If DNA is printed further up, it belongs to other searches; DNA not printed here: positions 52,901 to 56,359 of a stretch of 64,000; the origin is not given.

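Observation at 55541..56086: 26 (extended register about 29) GGDINPF heptads replace the usual propeptide of an S8-protease autotransporter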

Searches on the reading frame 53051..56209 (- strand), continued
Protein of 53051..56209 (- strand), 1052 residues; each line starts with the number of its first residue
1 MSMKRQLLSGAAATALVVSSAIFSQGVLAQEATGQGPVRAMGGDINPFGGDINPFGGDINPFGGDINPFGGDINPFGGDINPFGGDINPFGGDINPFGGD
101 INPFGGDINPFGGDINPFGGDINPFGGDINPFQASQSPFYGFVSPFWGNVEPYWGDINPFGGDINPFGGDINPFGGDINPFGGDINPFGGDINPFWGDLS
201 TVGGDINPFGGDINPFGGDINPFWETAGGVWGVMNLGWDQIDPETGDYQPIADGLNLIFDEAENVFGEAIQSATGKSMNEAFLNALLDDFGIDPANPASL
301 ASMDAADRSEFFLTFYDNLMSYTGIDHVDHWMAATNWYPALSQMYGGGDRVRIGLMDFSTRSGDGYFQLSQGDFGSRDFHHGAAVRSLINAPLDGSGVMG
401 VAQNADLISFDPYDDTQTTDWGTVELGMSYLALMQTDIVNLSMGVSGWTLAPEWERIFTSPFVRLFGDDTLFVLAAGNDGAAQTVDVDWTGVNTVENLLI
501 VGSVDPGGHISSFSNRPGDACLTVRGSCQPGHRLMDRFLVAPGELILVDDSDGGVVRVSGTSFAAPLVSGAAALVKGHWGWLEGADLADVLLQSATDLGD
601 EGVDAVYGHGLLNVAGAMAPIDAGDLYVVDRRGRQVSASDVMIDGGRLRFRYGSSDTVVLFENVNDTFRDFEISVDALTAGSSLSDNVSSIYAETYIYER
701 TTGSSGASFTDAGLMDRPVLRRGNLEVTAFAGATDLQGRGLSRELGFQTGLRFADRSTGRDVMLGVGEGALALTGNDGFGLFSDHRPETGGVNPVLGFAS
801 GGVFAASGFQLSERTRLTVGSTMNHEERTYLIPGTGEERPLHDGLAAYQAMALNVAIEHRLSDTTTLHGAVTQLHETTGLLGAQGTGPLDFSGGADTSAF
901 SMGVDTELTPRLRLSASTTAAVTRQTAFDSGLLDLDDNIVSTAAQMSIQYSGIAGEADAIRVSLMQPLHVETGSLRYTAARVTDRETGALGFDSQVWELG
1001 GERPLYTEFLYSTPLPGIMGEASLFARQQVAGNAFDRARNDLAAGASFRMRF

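Call 22: find_related_loci(query=A1, collection=genome_contigs, flank=6000)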
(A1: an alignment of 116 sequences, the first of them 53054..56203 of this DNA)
Query A1 (1050 aa) in genome_contigs; peptide patterns used: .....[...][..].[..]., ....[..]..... (x = any residue, [..] = any of these).
600 stretches matched a pattern (row limit reached: there are more); 363 encode a relative of the query (tblastn E <= 1e-3); the best 80 are kept; 80 distinct loci.
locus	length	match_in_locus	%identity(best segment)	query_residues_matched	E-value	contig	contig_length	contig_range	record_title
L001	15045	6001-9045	94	1-1050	0e+0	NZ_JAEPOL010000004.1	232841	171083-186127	MAG: Maricaulis sp. isolate HXMU1422-2 k141_16156_length_232841_cov_70.0056, whole genome shotgun sequence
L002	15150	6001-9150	97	1-1050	0e+0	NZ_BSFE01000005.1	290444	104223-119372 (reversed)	Maricaulis virginensis strain VKM B-1513 spades_K_25_97_5, whole genome shotgun sequence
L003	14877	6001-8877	55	1-1050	0e+0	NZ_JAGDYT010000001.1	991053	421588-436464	MAG: Maricaulis maris isolate FR12alp12 FR12ZCynBig_contig_1675, whole genome shotgun sequence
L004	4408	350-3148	51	92-1050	0e+0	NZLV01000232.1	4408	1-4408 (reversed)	MAG: Maricaulis sp. isolate IN27 MHASMcontig_8533, whole genome shotgun sequence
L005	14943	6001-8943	51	1-1050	0e+0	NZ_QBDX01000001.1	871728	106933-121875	Hyphobacterium indicum strain 2ED5 Contig_1_length_871728, whole genome shotgun sequence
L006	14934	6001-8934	50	1-1031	0e+0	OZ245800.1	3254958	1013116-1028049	MAG: uncultured Maricaulis sp. isolate d59b4ef1-c8d9-4e2f-b5fa-8aa9946c396a genome assembly, chromosome: 1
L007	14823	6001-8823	51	41-1050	0e+0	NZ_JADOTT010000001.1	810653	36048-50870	Maricaulis parjimensis strain DSM 16078 NODE_1, whole genome shotgun sequence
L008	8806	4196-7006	54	1-1031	0e+0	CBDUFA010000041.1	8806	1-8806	MAG TPA_asm: uncultured Hyphobacterium sp. isolate SRR22808126_concoct_130 genome assembly, contig: ERZ25043457.4990, wh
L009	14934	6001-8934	50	1-1050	0e+0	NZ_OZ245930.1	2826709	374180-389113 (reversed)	MAG: Hyphobacterium sp. isolate 9cf7ff88-0c28-40ca-a9a8-8005ab687421 chromosome 1, complete sequence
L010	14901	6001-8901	47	33-1050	0e+0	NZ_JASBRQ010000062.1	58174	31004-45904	MAG: Maricaulis sp. isolate BWSM_11 k141_2386692, whole genome shotgun sequence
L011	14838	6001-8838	45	35-1050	0e+0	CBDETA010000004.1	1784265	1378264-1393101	MAG: uncultured Maricaulis sp. isolate 2423cf34-cfa9-46bc-a14b-de9b3974d4cb genome assembly, contig: contig_4, whole gen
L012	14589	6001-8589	49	34-1050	0e+0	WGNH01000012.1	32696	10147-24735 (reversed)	MAG: Alphaproteobacteria bacterium isolate RI_462 c_000000058229, whole genome shotgun sequence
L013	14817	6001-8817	47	26-1050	0e+0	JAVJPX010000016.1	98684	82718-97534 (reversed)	MAG: Oceanicaulis sp. isolate E1-EBD-16 k141_24628, whole genome shotgun sequence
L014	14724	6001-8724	46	34-1050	0e+0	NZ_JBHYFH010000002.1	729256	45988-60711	MAG: Oceanicaulis sp. isolate CCAP1475_9_bin-010 CCAP1475_9_bin-010_c2, whole genome shotgun sequence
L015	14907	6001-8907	42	85-1050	0e+0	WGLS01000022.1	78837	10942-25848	MAG: Alphaproteobacteria bacterium isolate RI_46 c_000000047359, whole genome shotgun sequence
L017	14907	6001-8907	39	1-1050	0e+0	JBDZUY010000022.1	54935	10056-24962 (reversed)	MAG: Hyphomicrobiales bacterium isolate PE_seawater32 NODE_145_length_54935, whole genome shotgun sequence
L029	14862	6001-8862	38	105-1050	6e-178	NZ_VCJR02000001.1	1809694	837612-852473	Aquisalinus luteolus strain NH6-79 NODE_1_length_1809694_cov_244.808306, whole genome shotgun sequence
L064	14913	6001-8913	38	1-1050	9e-172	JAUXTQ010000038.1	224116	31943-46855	MAG: Caulobacter sp. isolate C13_metabat.bin.13 C13_k141_122972, whole genome shotgun sequence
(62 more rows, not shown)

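Call 25: predict_structure(alignment_id=A1)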
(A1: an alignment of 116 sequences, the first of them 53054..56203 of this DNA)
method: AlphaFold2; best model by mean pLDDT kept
length: 1050 residues; sequences in the alignment: 116
mean_pLDDT: 79.2   pTM: 0.76
mean pLDDT of the five models: 79.2, 78.7, 78.2, 77.9, 77.8
residues with pLDDT >= 90: 623; 70-90: 165; 50-70: 31; < 50: 231
segments of 3 or more residues with pLDDT < 50: 1-219, 680-683, 1033-1037
pLDDT, mean of each block of 10 residues (from residue 1): 44 44 33 31 32 35 33 37 37 35 29 27 26 25 35 27 34 37 33 39 32 41 83 88 90 95 92 96 96 93 86 91 90 93 95 85 56 64 95 93 94 90 95 96 95 95 94 95 96 95 92 96 97 98 92 92 98 98 98 96 98 96 92 86 89 94 97 79 60 86 79 90 95 79 90 96 93 89 93 95 97 97 89 88 93 98 98 96 93 97 97 98 86 96 97 92 96 96 96 94 95 86 92 55 89
secondary structure, 60 per line:
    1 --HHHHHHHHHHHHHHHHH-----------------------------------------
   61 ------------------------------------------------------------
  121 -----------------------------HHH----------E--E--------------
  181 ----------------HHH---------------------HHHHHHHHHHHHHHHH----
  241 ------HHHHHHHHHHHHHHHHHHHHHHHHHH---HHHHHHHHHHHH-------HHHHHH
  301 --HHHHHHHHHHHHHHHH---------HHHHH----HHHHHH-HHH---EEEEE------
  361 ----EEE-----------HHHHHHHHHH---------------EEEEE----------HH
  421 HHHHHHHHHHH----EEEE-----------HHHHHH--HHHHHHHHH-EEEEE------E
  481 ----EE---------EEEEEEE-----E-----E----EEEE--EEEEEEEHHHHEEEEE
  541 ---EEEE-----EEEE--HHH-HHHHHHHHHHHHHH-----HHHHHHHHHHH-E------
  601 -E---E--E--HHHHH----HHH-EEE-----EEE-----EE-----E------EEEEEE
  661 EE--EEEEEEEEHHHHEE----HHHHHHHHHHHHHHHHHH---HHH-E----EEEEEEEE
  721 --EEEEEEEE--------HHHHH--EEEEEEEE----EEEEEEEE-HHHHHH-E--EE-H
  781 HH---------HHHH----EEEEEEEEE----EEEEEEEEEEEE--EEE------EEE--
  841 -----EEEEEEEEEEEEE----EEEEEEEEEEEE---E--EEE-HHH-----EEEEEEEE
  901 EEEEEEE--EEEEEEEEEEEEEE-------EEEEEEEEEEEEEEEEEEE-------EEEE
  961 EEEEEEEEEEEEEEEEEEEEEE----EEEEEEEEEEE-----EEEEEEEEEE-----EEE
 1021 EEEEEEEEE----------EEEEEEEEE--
elements in order (helices of 4 or more, strands of 3 or more residues): H3-19 H221-236 H247-272 H276-287 H295-300 H303-318 H328-332 H337-342 E350-354 E365-367 H379-388 E404-408 H419-431 E436-439 H451-456 H459-467 E469-473 E496-502 E519-522 E525-531 H532-535 E536-540 E544-547 E553-556 H563-576 H582-592 H612-616 E625-627 E633-635 E655-662 E665-672 H673-676 H683-700 E713-720 E723-730 H739-743 E746-753 E758-765 H767-772 H792-795 E800-808 E813-824 E827-829 E836-838 E846-858 E863-874 E881-883 E893-907 E910-923 E931-949 E957-982 E987-997 E1003-1012 E1018-1029 E1040-1048

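Call 28: fold_search(model_id=the predicted structure, library=pdb)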
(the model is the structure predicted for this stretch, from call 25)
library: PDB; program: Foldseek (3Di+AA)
matches with E <= 10: 948; with E <= 0.001: 282
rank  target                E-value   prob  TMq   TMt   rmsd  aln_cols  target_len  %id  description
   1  1mpt                  2.7e-16  1.00  0.22  0.80   4.2       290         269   23  CRYSTAL STRUCTURE OF A NEW ALKALINE SERINE PROTEASE (M-PROTEASE) FROM BACILLUS SP. KSM-K16 (released 1994-06-22)
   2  1mee_A                8.7e-16  1.00  0.22  0.79   4.1       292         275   24  THE COMPLEX BETWEEN THE SUBTILISIN FROM A MESOPHILIC BACTERIUM AND THE LEECH INHIBITOR EGLIN-C (released 1992-10-15)
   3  2sni_E                1.1e-15  1.00  0.22  0.78   4.6       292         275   23  STRUCTURAL COMPARISON OF TWO SERINE PROTEINASE-PROTEIN INHIBITOR COMPLEXES. EGLIN-C-SUBTILISIN CARLSBERG AND CI-2-SUBT (released 1988-09-07)
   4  6pak_A                1.2e-15  1.00  0.22  0.78   4.4       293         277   23  Insight into subtilisin E-S7 cleavage pattern based on crystal structure and hydrolysates peptide analysis (released 2019-10-23)
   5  1ubn                  1.4e-15  1.00  0.22  0.79   4.4       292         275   22  SELENOSUBTILISIN BPN (released 1999-06-08)
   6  1ndu                  1.6e-15  1.00  0.22  0.80   4.4       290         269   23  Bacillus lentus subtilisin variant S101G/V104N (released 2004-04-06)
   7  1c3l                  2.3e-15  1.00  0.22  0.80   4.3       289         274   20  SUBTILISIN-CARLSBERG COMPLEXED WITH XENON (8 BAR) (released 1999-08-04)
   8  1c9j                  2.6e-15  1.00  0.22  0.80   4.2       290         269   23  BACILLUS LENTUS SUBTILISIN K27R/N87S/V104Y/N123S/T274A VARIANT (released 1999-10-06)
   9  1sud                  2.7e-15  1.00  0.22  0.77   4.9       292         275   23  CALCIUM-INDEPENDENT SUBTILISIN BY DESIGN (released 1994-01-31)
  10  1a2q                  3.0e-15  1.00  0.22  0.79   4.4       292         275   22  SUBTILISIN BPN' MUTANT 7186 (released 1998-04-29)
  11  1c9m                  3.4e-15  1.00  0.22  0.81   4.1       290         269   22  BACILLUS LENTUS SUBTILSIN (SER 87) N76D/S103A/V104I (released 1999-10-06)
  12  1iav                  3.8e-15  1.00  0.22  0.80   4.2       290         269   23  STRUCTURE ON NATIVE (ASN 87) SUBTILISIN FROM BACILLUS LENTUS (released 2001-04-18)
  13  5arb                  4.2e-15  1.00  0.22  0.80   4.3       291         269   23  Cooperative bio-metallic selectivity in a tailored protease enables creation of a C-C cross-coupling Heckase (released 2016-09-14)
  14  1sel_A                5.4e-15  1.00  0.22  0.79   4.2       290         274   20  CRYSTAL STRUCTURE OF SELENOSUBTILISIN AT 2.0-ANGSTROMS RESOLUTION (released 1993-10-31)
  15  6o44_A                5.6e-15  1.00  0.22  0.79   4.5       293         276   23  Insight into subtilisin E-S7 cleavage pattern based on crystal structure and hydrolysates peptide analysis (released 2019-04-10)
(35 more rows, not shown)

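Call 54: search_protein_families(library=pfam, proteins=[L029:8997-11615:+, L017:3690-5843:+, L064:9016-11511:+], max_evalue=0.0001)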
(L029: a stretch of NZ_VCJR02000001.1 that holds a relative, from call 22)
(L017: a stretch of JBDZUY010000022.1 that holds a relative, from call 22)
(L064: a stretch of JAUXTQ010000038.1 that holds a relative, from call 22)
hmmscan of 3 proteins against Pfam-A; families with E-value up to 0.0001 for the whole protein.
L029:8997-11615:+ (873 aa): 11 families
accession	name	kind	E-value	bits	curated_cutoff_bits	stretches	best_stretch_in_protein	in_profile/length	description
PF02518.31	HATPase_c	-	6.6e-29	101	26.4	1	600-713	2-110/111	Histidine kinase-, DNA gyrase B-, and HSP90-like ATPase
PF00072.30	Response_reg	-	9.4e-22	77.7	30.2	1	739-850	1-109/111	Response regulator receiver domain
PF00512.31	HisKA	-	9e-20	70.9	26.9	1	487-553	1-66/66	His Kinase A (phospho-acceptor) domain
PF13424.12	TPR_12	-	4.5e-16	59.2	30.1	2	229-294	4-71/77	Tetratricopeptide repeat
PF07719.23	TPR_2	-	3.3e-14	52.2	27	0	232-259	5-32/34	Tetratricopeptide repeat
PF00515.34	TPR_1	-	6.9e-14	51.4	27.8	1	232-259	5-32/34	Tetratricopeptide repeat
PF13176.12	TPR_7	-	2.8e-11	43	27.9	0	232-261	3-32/36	Tetratricopeptide repeat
PF13181.12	TPR_8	-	1.3e-10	41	25.7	1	232-259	5-32/34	Tetratricopeptide repeat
PF14938.12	SNAP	-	4.3e-08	33.4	25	1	163-254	87-181/282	Soluble NSF attachment protein, SNAP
PF13432.12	TPR_16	-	2.7e-07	31.4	32.7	0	85-136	10-58/65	Tetratricopeptide repeat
PF13374.12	TPR_10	-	9.8e-05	22.7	27.5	1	229-259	3-33/42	Tetratricopeptide repeat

L017:3690-5843:+ (718 aa): 9 families
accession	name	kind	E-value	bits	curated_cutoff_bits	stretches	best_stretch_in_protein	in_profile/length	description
PF02518.31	HATPase_c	-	5.8e-30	104.4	26.4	1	592-703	1-110/111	Histidine kinase-, DNA gyrase B-, and HSP90-like ATPase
PF13424.12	TPR_12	-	1.9e-21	76.5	30.1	2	208-273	4-71/77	Tetratricopeptide repeat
PF00512.31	HisKA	-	3.5e-19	69.1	26.9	1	480-546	1-66/66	His Kinase A (phospho-acceptor) domain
PF00515.34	TPR_1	-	1.6e-10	40.7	27.8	1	211-236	5-30/34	Tetratricopeptide repeat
PF07719.23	TPR_2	-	1e-08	35.1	27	0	211-236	5-30/34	Tetratricopeptide repeat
PF13181.12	TPR_8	-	2.2e-08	34.1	25.7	0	210-237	4-31/34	Tetratricopeptide repeat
PF13374.12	TPR_10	-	8.7e-07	29.2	27.5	0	207-237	2-32/42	Tetratricopeptide repeat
PF14938.12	SNAP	-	2.5e-05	24.3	25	1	63-233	10-181/282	Soluble NSF attachment protein, SNAP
PF25058.1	ARM_TT21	-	8.9e-05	22.9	27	0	70-151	33-116/155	Tetratricopeptide repeat protein 21 ARM repeat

L064:9016-11511:+ (832 aa): 12 families
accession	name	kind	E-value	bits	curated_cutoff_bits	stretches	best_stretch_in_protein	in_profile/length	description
PF02518.31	HATPase_c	-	6.8e-29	101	26.4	1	559-671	2-109/111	Histidine kinase-, DNA gyrase B-, and HSP90-like ATPase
PF13424.12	TPR_12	-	6.2e-19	68.4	30.1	2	126-192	9-77/77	Tetratricopeptide repeat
PF00512.31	HisKA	-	1e-17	64.4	26.9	1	446-512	1-66/66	His Kinase A (phospho-acceptor) domain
PF07719.23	TPR_2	-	2.9e-12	46.1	27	0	200-228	3-31/34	Tetratricopeptide repeat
PF00072.30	Response_reg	-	1.1e-10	42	30.2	1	699-810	2-110/111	Response regulator receiver domain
PF00515.34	TPR_1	-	4e-08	33.2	27.8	0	200-228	3-31/34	Tetratricopeptide repeat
PF13374.12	TPR_10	-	1.6e-07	31.5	27.5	0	198-230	2-34/42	Tetratricopeptide repeat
PF13176.12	TPR_7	-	1.7e-07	31.2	27.9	0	166-188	5-27/36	Tetratricopeptide repeat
PF14938.12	SNAP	-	4.4e-06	26.8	25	1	135-235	89-190/282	Soluble NSF attachment protein, SNAP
PF07721.20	TPR_4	-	1.9e-05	25.3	27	0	81-103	3-25/26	Tetratricopeptide repeat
PF13428.12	TPR_14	-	2.9e-05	24.7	23.5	0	83-108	5-30/44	Tetratricopeptide repeat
PF13181.12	TPR_8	-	3e-05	24.3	25.7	0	200-229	3-32/34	Tetratricopeptide repeat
